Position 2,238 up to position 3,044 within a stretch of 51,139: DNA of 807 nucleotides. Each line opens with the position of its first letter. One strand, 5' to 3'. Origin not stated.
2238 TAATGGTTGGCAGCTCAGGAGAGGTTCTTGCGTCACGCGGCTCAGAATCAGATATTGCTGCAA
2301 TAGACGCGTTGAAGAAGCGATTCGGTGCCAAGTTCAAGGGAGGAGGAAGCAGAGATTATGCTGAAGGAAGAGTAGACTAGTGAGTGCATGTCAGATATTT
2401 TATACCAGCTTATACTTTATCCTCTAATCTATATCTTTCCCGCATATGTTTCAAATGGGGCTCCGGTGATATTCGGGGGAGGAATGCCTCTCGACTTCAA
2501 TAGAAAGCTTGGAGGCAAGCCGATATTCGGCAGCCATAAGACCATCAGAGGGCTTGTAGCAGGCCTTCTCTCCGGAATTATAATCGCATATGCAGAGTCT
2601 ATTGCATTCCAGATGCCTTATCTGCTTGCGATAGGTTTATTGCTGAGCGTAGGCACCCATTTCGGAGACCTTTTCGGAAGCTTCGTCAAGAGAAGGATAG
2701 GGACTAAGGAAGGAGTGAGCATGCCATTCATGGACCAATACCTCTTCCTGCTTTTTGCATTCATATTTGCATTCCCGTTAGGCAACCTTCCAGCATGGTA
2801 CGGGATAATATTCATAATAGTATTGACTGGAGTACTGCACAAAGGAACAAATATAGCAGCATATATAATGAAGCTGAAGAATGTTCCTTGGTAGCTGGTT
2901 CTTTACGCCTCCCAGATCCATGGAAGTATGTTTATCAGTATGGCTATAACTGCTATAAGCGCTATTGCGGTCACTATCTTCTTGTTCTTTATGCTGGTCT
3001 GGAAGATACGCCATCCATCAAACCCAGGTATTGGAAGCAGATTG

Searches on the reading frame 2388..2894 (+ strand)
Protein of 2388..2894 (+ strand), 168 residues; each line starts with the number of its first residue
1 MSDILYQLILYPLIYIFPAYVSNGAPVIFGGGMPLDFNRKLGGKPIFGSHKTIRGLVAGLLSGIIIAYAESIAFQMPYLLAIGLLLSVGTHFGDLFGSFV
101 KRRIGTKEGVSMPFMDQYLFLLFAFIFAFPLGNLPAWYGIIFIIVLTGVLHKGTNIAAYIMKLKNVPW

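Call 69: search_protein_families(library=pfam, proteins=[window:2388-2894:+], max_evalue=0.0001)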
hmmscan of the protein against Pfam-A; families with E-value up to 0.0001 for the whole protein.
window:2388-2894:+ (168 aa): 2 families
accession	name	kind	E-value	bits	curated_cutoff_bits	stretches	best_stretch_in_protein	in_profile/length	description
PF01864.22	CarS-like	-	7.2e-36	124.2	22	1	5-168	1-175/175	CDP-archaeol synthase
PF01148.25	CTP_transf_1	-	1.2e-07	32.3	24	1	50-108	169-232/264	Cytidylyltransferase family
